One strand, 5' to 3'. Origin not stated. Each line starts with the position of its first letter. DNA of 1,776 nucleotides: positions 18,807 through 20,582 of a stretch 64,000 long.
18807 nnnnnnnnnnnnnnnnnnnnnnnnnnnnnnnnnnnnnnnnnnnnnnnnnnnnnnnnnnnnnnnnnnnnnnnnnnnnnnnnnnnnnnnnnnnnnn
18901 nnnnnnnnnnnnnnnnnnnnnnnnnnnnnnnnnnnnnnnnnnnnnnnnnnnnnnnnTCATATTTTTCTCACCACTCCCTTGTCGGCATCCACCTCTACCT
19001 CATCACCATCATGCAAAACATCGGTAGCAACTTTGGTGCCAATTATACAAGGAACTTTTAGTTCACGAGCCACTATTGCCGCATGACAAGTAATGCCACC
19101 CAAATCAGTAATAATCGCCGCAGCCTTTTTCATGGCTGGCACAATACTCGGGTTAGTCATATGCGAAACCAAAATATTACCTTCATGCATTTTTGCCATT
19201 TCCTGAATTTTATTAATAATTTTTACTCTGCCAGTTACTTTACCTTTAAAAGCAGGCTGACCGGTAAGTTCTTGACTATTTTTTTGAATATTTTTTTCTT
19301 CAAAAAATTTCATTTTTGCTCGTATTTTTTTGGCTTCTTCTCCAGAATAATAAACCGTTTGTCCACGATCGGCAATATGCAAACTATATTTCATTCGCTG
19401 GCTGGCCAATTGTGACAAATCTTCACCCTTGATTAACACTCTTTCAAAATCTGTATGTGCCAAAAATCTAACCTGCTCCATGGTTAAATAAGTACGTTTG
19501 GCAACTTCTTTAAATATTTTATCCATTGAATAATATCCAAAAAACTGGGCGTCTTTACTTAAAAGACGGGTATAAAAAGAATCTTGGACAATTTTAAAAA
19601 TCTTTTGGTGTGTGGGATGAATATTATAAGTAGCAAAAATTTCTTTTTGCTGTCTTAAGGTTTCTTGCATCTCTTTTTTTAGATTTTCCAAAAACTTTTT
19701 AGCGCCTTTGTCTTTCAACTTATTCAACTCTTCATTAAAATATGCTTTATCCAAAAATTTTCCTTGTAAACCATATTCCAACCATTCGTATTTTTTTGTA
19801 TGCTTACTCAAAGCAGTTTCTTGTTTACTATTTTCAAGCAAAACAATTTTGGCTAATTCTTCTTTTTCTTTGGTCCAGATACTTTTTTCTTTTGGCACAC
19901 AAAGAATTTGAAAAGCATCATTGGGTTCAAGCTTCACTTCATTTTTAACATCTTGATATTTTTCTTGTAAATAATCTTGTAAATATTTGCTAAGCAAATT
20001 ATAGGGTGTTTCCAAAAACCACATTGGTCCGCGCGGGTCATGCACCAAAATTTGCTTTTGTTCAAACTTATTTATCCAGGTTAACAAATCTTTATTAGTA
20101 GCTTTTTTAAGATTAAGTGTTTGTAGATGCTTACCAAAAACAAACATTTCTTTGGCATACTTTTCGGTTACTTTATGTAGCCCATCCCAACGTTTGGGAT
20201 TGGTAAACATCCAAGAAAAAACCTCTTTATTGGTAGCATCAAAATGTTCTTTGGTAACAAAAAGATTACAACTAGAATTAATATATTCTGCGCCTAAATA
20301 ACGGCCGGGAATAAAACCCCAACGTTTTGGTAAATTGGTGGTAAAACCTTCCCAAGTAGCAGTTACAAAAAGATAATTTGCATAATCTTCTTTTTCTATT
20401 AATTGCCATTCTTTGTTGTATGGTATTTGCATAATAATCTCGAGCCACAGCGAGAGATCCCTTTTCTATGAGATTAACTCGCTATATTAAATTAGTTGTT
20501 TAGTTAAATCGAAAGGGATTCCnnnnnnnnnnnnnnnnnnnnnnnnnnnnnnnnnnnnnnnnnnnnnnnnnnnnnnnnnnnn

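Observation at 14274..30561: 16-kb tandem array of 11 hyper-diverged paralogs sharing a PEP-utiliser phosphohistidine domain but lacking any ATP-grasp domain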

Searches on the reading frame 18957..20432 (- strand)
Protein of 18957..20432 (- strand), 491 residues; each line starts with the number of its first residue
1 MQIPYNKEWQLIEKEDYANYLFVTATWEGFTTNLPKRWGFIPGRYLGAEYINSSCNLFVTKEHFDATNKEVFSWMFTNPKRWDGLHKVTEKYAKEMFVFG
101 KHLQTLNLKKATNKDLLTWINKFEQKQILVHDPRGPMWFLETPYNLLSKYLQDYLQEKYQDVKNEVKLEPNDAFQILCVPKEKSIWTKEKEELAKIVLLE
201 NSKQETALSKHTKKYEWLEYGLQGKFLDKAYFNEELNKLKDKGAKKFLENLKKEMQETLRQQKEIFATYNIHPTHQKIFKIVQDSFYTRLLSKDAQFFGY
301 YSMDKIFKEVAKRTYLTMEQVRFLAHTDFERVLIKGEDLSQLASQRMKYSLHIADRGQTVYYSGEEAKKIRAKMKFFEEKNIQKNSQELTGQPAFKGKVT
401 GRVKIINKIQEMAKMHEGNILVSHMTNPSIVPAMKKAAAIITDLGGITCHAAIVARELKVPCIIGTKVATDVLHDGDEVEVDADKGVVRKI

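Call 6: search_protein_families(library=pfam, proteins=[window:18957-20432:-], max_evalue=1)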
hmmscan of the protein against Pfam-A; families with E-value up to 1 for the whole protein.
window:18957-20432:- (491 aa): 1 family
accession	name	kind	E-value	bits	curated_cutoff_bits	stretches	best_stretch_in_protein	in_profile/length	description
PF00391.29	PEP-utilizers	-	1.3e-25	89.2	23.1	1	416-486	2-72/72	PEP-utilising enzyme, mobile domain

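Call 7: search_protein_families(library=ncbifam, proteins=[window:18957-20432:-], max_evalue=1)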
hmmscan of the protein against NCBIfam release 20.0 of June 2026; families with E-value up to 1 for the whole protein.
window:18957-20432:- (491 aa): 31 families (the best 25 are shown)
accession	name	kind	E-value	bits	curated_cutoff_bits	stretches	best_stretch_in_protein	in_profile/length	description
NF005057.0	PRK06464.1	equivalog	6.7e-40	136.9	598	1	373-489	342-461/798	phosphoenolpyruvate synthase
TIGR01418.1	PEP_synth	equivalog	4.7e-36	124.4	739.75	1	372-489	339-457/784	pyruvate, water dikinase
NF006153.0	PRK08296.1-5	subfamily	1.5e-29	102.9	578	1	381-489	496-604/608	hypothetical protein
NF006151.0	PRK08296.1-3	equivalog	3.5e-23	82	693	1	384-489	496-601/604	hypothetical protein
NF052632.1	undecylprod_RedH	equivalog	5.3e-22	77.6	1350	1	381-489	767-876/880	undecylprodigiosin ligase RedH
NF004878.0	PRK06241.1-3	subfamily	2.5e-21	75.5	945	1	380-489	779-887/891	phosphoenolpyruvate synthase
NF004877.0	PRK06241.1-2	subfamily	5.8e-21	74.5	866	1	219-489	624-866/869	phosphoenolpyruvate synthase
NF052631.1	prodigiosin_PigC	equivalog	1.1e-20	73.1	1300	1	379-489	769-880/883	prodigiosin ligase PigC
NF004978.0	PRK06354.1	subfamily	1.5e-20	73.2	462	1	391-489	485-583/590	pyruvate kinase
NF004880.0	PRK06241.2-1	equivalog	3.9e-20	71.4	972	1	258-488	623-834/837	phosphoenolpyruvate synthase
NF006150.0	PRK08296.1-2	subfamily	1.6e-19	69.6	650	1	384-489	498-603/633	hypothetical protein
NF041857.1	RIF_Ptrans_rph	equivalog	1.9e-19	69.6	999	1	317-488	697-861/864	rifamycin-inactivating phosphotransferase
NF004883.0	PRK06241.2-4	equivalog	2.6e-19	68.9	1063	1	233-490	670-912/928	phosphoenolpyruvate synthase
NF006149.0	PRK08296.1-1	equivalog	3.6e-19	68.5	730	1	386-489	462-565/568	hypothetical protein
NF004531.0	PRK05878.1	equivalog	3.9e-19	68.6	456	1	381-490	345-456/534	pyruvate, phosphate dikinase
NF000283.1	RPH_KJ151292.1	equivalog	1.4e-12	46.7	1700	1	389-488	763-861/865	rifamycin-inactivating phosphotransferase Rph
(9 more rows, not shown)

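Call 13: find_homologous_proteins(query=window:18957-20432:-, max_evalue=0.001)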
Query window:18957-20432:- (491 aa): 2547 proteins with E <= 0.001 among 8000 candidates; the best 120 are listed.
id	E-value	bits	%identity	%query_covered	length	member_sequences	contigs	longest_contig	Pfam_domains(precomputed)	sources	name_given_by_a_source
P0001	0.0e+0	1117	100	100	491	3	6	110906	PF00391.30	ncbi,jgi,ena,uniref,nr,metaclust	ncbi:MAG: Phosphoenolpyruvate synthase/pyruvate phosphate dikinase [Candidatus Magasanikbacteria bac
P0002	1.1e-195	669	60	100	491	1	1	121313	PF00391.30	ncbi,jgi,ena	-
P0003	1.0e-194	666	59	100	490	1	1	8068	PF00391.30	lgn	-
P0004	1.6e-190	652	60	100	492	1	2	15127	PF00391.30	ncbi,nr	ncbi:hypothetical protein KKA13_04695 [Patescibacteria group bacterium]|nr:hypothetical protein [Pat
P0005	6.5e-190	650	59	100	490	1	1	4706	PF00391.30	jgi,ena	-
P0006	3.1e-188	645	59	100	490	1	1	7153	PF00391.30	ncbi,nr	ncbi:MAG: PEP-utilizing enzyme [bacterium]|nr:PEP-utilizing enzyme [bacterium]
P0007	1.1e-187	643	90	66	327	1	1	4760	PF00391.30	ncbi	-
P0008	1.3e-187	643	59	100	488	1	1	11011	PF00391.30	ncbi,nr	ncbi:MAG: PEP-utilizing enzyme [Patescibacteria group bacterium]|nr:PEP-utilizing enzyme [Patescibac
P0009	7.1e-187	640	59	100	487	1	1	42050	PF00391.30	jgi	jgi:phosphohistidine swiveling domain-containing protein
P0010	1.7e-186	639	58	100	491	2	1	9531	PF00391.30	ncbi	ncbi:MAG: PEP-utilizing enzyme [bacterium]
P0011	2.3e-185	635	60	100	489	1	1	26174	PF00391.30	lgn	-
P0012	1.1e-183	630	58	98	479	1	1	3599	PF00391.30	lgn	-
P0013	4.4e-180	618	55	100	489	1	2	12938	PF00391.30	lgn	-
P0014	1.5e-179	616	54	100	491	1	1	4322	PF00391.30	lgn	-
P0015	4.6e-178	611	56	100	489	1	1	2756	PF00391.30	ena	-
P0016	4.0e-177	608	57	100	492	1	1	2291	PF00391.30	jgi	jgi:phosphohistidine swiveling domain-containing protein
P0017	2.2e-176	606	57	100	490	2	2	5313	PF00391.30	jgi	-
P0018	2.4e-175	602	56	100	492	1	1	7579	PF00391.30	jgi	jgi:phosphohistidine swiveling domain-containing protein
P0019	7.0e-173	594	56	100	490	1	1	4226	PF00391.30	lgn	-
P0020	2.9e-171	589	54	100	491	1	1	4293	PF00391.30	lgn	-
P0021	4.1e-171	588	54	100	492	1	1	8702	PF00391.30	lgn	-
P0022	2.8e-168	579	53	100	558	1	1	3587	PF00391.30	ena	-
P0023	1.3e-166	573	53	100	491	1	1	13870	PF00391.30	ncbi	-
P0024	1.8e-165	570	55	98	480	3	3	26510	PF00391.30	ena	-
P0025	3.4e-165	569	53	100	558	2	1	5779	PF00391.30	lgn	-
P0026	1.0e-164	567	55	98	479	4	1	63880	PF00391.30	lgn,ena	-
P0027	1.8e-164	566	53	99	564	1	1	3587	PF00391.30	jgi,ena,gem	-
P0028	2.1e-163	563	52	100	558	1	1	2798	PF00391.30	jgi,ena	-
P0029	2.7e-163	562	52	100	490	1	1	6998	PF00391.30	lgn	-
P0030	8.7e-163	561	52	100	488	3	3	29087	PF00391.30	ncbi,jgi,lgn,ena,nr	ncbi:hypothetical protein KKB10_05250 [Patescibacteria group bacterium]|nr:hypothetical protein [Pat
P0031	4.0e-162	559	52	100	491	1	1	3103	PF00391.30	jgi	-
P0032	4.4e-162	558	54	100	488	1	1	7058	PF00391.30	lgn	-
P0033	4.4e-162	558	50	100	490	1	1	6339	PF00391.30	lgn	-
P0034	5.4e-162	558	53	99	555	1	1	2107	PF00391.30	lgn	-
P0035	7.4e-162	558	52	100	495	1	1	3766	PF00391.30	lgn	-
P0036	1.2e-161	557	55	100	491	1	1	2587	PF00391.30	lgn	-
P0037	1.1e-160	554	52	100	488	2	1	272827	PF00391.30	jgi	jgi:phosphohistidine swiveling domain-containing protein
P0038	1.9e-160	553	54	99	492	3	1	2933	PF00391.30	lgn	-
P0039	5.3e-160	552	53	100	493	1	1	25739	PF00391.30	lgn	-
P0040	1.2e-158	547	51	100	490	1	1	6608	PF00391.30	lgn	-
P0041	3.2e-158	546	52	99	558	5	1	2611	PF00391.30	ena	-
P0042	6.3e-158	545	51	100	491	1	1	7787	PF00391.30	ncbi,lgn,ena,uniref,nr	ncbi:MAG: pyruvate, water dikinase [Candidatus Doudnabacteria bacterium Gr01-1014_77]|uniref:Pyruvat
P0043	6.8e-158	545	50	100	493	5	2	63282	PF00391.30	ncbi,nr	ncbi:MAG: hypothetical protein A3B98_02905 [Candidatus Taylorbacteria bacterium RIFCSPHIGHO2_02_FULL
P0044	6.8e-158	545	50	100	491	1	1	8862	PF00391.30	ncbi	-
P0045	7.5e-157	541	50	100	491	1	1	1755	PF00391.30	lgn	-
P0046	2.4e-155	536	52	99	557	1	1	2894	PF00391.30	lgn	-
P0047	2.7e-155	536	50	98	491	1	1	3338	PF00391.30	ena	-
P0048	1.3e-154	534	49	100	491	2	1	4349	PF00391.30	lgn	-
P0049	1.8e-153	530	49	100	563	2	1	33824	PF00391.30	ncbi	ncbi:MAG: PEP-utilizing enzyme [Patescibacteria group bacterium]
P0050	1.4e-151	524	49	100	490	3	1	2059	PF00391.30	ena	-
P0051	2.1e-151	523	48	100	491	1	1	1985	PF00391.30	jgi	jgi:phosphohistidine swiveling domain-containing protein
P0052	1.4e-150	520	47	100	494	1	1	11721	PF00391.30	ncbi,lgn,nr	ncbi:MAG: PEP-utilizing enzyme [bacterium]|nr:PEP-utilizing enzyme [bacterium]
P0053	1.9e-149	517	49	99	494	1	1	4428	PF00391.30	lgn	-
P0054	1.6e-148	514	52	92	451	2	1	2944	PF00391.30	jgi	jgi:phosphohistidine swiveling domain-containing protein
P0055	8.7e-147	508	50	100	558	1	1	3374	PF00391.30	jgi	-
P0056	1.7e-146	507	49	100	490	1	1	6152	PF00391.30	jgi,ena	-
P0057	2.6e-146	506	47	100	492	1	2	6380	PF00391.30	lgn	-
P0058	1.0e-144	501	50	100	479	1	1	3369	PF00391.30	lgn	-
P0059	1.6e-140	487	46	100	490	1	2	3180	PF00391.30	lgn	-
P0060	7.9e-140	485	46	100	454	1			PF00391.30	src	-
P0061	2.0e-132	461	45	100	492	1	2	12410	PF00391.30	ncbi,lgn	-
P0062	6.9e-130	452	42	100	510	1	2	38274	PF00391.30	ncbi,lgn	-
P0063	1.9e-128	448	46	96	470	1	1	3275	PF00391.30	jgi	-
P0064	1.2e-119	418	57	72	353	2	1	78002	PF00391.30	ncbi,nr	ncbi:hypothetical protein GYA54_00755 [Candidatus Kuenenbacteria bacterium]|nr:hypothetical protein 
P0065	3.5e-119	417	52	74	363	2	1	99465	PF00391.30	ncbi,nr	ncbi:hypothetical protein KKF32_01865 [Patescibacteria group bacterium]|nr:hypothetical protein [Pat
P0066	5.6e-119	416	53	74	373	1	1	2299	PF00391.30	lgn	-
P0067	4.2e-118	413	48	85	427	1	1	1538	PF00391.30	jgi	-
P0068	3.6e-109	384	51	73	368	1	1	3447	PF00391.30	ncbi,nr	ncbi:MAG: PEP-utilizing enzyme, partial [bacterium]|nr:PEP-utilizing enzyme [bacterium]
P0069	2.2e-107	378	50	72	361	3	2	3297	PF00391.30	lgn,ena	-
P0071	1.2e-95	339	57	55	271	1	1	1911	PF00391.30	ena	-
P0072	5.7e-94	334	37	100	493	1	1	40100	PF00391.30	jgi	jgi:phosphohistidine swiveling domain-containing protein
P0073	1.3e-93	333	39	98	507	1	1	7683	PF00391.30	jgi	-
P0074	5.4e-86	308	36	99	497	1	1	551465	PF00391.30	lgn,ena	-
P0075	4.5e-85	304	36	98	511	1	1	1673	PF00391.30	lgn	-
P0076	1.7e-84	303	37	65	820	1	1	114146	PF00391.30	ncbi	-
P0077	5.1e-82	294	35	65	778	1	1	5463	PF00391.30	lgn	-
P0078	2.2e-79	286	35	99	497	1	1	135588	PF00391.30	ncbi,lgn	-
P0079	5.4e-74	268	35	58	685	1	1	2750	PF00391.30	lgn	-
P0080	1.1e-73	267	32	99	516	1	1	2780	PF00391.30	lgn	-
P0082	1.6e-72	263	34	99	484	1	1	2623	PF00391.30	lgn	-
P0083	2.4e-72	263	34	98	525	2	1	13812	PF00391.30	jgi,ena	-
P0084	7.3e-72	261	37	84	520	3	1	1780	PF00391.30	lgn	-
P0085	8.6e-72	261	35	98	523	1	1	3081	PF00391.30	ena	-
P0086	2.2e-71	259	35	90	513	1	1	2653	PF00391.30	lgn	-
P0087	2.8e-71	259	42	44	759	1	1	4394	PF00391.30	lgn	-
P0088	3.0e-71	259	33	99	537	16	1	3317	PF00391.30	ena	-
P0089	7.9e-71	258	33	90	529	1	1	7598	PF00391.30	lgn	-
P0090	1.7e-70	256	33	98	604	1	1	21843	PF00391.30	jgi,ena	-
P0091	4.7e-70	255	34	89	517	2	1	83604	PF00391.30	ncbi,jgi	ncbi:MAG: PEP-utilizing enzyme [Patescibacteria group bacterium]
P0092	3.2e-69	252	36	86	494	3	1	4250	PF00391.30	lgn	-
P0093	3.3e-69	252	35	89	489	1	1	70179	PF00391.30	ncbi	-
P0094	8.8e-69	251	34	88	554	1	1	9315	PF00391.30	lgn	-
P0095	9.3e-69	251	31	100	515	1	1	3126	PF00391.30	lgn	-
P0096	1.5e-68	250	35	84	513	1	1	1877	PF00391.30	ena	-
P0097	4.2e-68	249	36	58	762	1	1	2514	PF00391.30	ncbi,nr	ncbi:MAG: PEP-utilizing enzyme, partial [bacterium]|nr:PEP-utilizing enzyme [bacterium]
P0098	5.2e-68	248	34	85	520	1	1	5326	PF00391.30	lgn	-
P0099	6.5e-68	248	36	86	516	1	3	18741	PF00391.30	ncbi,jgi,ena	-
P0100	7.1e-68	248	35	87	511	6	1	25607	PF00391.30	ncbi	-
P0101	7.4e-68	248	30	84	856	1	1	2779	PF00391.30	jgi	jgi:phosphoenolpyruvate synthase/pyruvate phosphate dikinase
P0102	1.1e-67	247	34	100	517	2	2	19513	PF00391.30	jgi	-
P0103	1.2e-67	247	36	89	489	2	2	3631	PF00391.30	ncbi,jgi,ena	-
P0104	1.5e-67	247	34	84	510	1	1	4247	PF00391.30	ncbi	-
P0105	2.0e-67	246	33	64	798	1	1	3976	PF00391.30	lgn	-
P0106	4.2e-67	245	33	92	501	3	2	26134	PF00391.30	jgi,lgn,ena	-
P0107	7.9e-67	244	32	97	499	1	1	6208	PF00391.30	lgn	-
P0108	2.7e-66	243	35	79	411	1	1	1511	PF00391.30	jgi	jgi:phosphohistidine swiveling domain-containing protein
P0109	2.7e-66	243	36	85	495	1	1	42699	PF00391.30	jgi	jgi:phosphohistidine swiveling domain-containing protein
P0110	6.0e-66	241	36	89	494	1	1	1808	PF00391.30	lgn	-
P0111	6.5e-66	241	46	30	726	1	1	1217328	PF00391.30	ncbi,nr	ncbi:MAG: hypothetical protein IPJ68_03265 [Candidatus Moraniibacteriota bacterium]|nr:MAG: hypothet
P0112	1.0e-65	241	33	99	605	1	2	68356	PF00391.30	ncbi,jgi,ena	ncbi:MAG: PEP-utilizing enzyme [Patescibacteria group bacterium]|jgi:phosphohistidine swiveling doma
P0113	1.1e-65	241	33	89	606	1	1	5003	PF00391.30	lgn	-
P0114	1.4e-65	240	34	89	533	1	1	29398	PF00391.30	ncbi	-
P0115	1.4e-65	240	34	85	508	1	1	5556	PF00391.30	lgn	-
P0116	1.7e-65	240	36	88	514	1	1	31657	PF00391.30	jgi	-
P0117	1.7e-65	240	32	90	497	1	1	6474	PF00391.30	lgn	-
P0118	1.8e-65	240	34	90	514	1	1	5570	PF00391.30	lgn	-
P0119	2.3e-65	239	48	38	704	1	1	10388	PF00391.30,PF02350.26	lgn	-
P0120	2.5e-65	239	33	90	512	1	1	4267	PF00391.30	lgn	-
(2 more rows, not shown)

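Call 14: search_protein_families(library=padloc, proteins=[window:18957-20432:-], max_evalue=0.01)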
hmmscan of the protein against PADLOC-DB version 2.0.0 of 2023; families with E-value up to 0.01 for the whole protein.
window:18957-20432:- (491 aa): 0 families

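Call 16: find_encoding_contigs(protein=P0037, flank=10000, max_places=3)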
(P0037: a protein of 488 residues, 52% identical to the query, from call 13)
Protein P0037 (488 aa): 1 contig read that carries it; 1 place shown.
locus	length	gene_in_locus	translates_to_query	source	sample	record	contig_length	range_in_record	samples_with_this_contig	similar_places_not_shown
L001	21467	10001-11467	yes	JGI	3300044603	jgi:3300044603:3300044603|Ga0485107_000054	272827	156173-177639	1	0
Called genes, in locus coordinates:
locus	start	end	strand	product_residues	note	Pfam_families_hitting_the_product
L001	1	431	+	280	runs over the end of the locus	PF01370:Epimerase, PF04321:RmlD_sub_bind, PF16363:GDP_Man_Dehyd, PF07993:NAD_binding_4 (weak)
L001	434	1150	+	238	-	PF00483:NTP_transferase, PF12804:NTP_transf_3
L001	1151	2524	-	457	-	PF08308:PEGA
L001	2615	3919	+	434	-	PF00275:EPSP_synthase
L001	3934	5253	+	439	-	PF22694:CtpB_N-like, PF00595:PDZ, PF13180:PDZ_2 (weak), PF17820:PDZ_6, PF03572:Peptidase_S41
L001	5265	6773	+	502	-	PF00391:PEP-utilizers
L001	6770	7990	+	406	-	PF00391:PEP-utilizers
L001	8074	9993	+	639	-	PF00391:PEP-utilizers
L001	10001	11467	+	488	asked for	PF00391:PEP-utilizers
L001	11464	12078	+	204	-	PF00702:Hydrolase, PF13419:HAD_2 (weak)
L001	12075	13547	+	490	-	PF00391:PEP-utilizers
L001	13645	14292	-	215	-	-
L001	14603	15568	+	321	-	PF01326:PPDK_N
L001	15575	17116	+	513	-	PF00391:PEP-utilizers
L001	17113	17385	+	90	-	PF00708:Acylphosphatase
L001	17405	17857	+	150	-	PF01281:Ribosomal_L9_N, PF03948:Ribosomal_L9_C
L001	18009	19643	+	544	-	PF01656:CbiA (weak), PF06418:CTP_synth_N, PF00117:GATase, PF07722:Peptidase_C26 (weak)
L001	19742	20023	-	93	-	PF01016:Ribosomal_L27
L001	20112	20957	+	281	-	PF13529:Peptidase_C39_2 (weak)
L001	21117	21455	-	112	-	-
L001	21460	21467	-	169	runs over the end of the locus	PF04350:PilO (weak)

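Call 26: predict_structure(alignment_id=A2)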
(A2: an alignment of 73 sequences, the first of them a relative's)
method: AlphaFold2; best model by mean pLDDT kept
length: 491 residues; sequences in the alignment: 73
mean_pLDDT: 95.0   pTM: 0.91
mean pLDDT of the five models: 95.0, 94.9, 94.8, 94.1, 94.1
residues with pLDDT >= 90: 444; 70-90: 41; 50-70: 6; < 50: 0
segments of 3 or more residues with pLDDT < 50: none
pLDDT, mean of each block of 10 residues (from residue 1): 95 92 96 96 97 96 97 98 98 98 97 98 98 96 93 96 86 94 95 98 97 95 90 97 96 95 97 98 96 97 97 98 97 98 98 97 98 92 75 94 94 96 89 95 88 91 94 96 96 93
secondary structure, 60 per line:
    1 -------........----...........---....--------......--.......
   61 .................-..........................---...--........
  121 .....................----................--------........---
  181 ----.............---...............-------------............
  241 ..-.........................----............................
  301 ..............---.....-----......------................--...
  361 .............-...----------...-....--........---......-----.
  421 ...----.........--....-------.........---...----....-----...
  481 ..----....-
elements in order: E8-15 H20-30 H34-37 E46-51 E54-60 H61-77 H79-104 H113-141 H146-161 H170-177 H185-197 H201-215 H229-242 H244-268 H273-314 H318-322 H328-333 H340-348 E349-355 E358-363 H364-373 E375-377 E388-390 E392-395 E398-405 H409-414 E420-423 H428-436 E439-442 H450-458 E462-464 H469-472 E478-482 E487-490

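Call 29: fold_search(model_id=the predicted structure, library=pdb)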
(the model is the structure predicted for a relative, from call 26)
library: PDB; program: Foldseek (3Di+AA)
matches with E <= 10: 279; with E <= 0.001: 26
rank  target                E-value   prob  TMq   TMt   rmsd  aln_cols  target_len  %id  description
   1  5fbu                  2.7e-14  1.00  0.52  0.38  10.0       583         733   14  Crystal structure of rifampin phosphotransferase RPH-Lm from Listeria monocytogenes in complex with rifampin-phosphate (released 2015-12-30)
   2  5fbt                  4.6e-14  1.00  0.51  0.36  10.3       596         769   15  Crystal structure of rifampin phosphotransferase RPH-Lm from Listeria monocytogenes in complex with rifampin (released 2015-12-30)
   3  5hv1                  1.4e-13  1.00  0.50  0.33  10.8       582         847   16  Rifampin phosphotransferase in complex with AMPPNP and rifampin from Listeria monocytogenes (released 2016-03-30)
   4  5hv2                  4.8e-13  1.00  0.40  0.26  14.2       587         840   15  Rifampin phosphotransferase G527Y mutant from Listeria monocytogenes (released 2016-03-30)
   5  5fbs                  5.0e-12  1.00  0.53  0.36  10.2       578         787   14  Crystal structure of rifampin phosphotransferase RPH-Lm from Listeria monocytogenes in complex with ADP and magnesium (released 2016-01-13)
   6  5hv3                  9.6e-12  1.00  0.38  0.25  14.2       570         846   14  Rifampin phosphotransferase G527Y mutant in complex with AMPPNP from Listeria monocytogenes (released 2016-03-30)
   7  2e28                  1.0e-06  1.00  0.20  0.17   1.2       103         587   38  Crystal structure analysis of pyruvate kinase from Bacillus stearothermophilus (released 2008-02-05)
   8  1kbl                  1.5e-06  1.00  0.20  0.12  20.6       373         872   14  PYRUVATE PHOSPHATE DIKINASE (released 2002-01-30)
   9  1vbg                  1.6e-06  1.00  0.20  0.11  25.8       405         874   14  Pyruvate Phosphate Dikinase from Maize (released 2005-03-08)
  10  2r82                  3.0e-06  1.00  0.19  0.11  26.0       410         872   13  Pyruvate phosphate dikinase (PPDK) triple mutant R219E/E271R/S262D adapts a second conformational state (released 2008-01-01)
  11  5lu4_B                3.6e-06  1.00  0.20  0.12  24.1       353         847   14  C4-type pyruvate phosphate dikinase: conformational intermediate of central domain in the swiveling mechanism (released 2017-05-24)
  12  5jvj_B                4.0e-06  1.00  0.19  0.12  17.8       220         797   19  C4-type pyruvate phosphate dikinase: different conformational states of the nucleotide binding domain in the dimer (released 2017-04-05)
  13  5lu4_A                4.0e-06  1.00  0.20  0.12  24.2       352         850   14  C4-type pyruvate phosphate dikinase: conformational intermediate of central domain in the swiveling mechanism (released 2017-05-24)
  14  5jvj_A                5.8e-06  1.00  0.19  0.11  26.7       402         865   16  C4-type pyruvate phosphate dikinase: different conformational states of the nucleotide binding domain in the dimer (released 2017-04-05)
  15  5jvl_A                8.1e-06  1.00  0.19  0.11  23.5       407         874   15  C4-type pyruvate phospate dikinase: nucleotide binding domain with bound ATP analogue (released 2017-04-05)
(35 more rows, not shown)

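Call 32: find_encoding_contigs(protein=P0001, flank=10000, max_places=3)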
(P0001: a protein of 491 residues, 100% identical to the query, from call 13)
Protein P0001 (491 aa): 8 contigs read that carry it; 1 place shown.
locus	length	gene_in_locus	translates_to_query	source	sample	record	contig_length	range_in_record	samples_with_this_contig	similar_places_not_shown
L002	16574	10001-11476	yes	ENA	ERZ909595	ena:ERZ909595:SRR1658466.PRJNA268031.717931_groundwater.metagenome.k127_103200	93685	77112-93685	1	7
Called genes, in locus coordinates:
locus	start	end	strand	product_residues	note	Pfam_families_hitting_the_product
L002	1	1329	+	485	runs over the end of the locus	PF00391:PEP-utilizers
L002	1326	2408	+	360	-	PF00391:PEP-utilizers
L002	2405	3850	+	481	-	PF00391:PEP-utilizers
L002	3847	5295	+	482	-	PF00391:PEP-utilizers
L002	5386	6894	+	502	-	PF00391:PEP-utilizers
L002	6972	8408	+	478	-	PF00391:PEP-utilizers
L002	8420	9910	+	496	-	PF00391:PEP-utilizers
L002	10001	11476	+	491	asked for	PF00391:PEP-utilizers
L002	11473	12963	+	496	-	PF00391:PEP-utilizers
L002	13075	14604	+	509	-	PF00391:PEP-utilizers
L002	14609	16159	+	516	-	PF00391:PEP-utilizers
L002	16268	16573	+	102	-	?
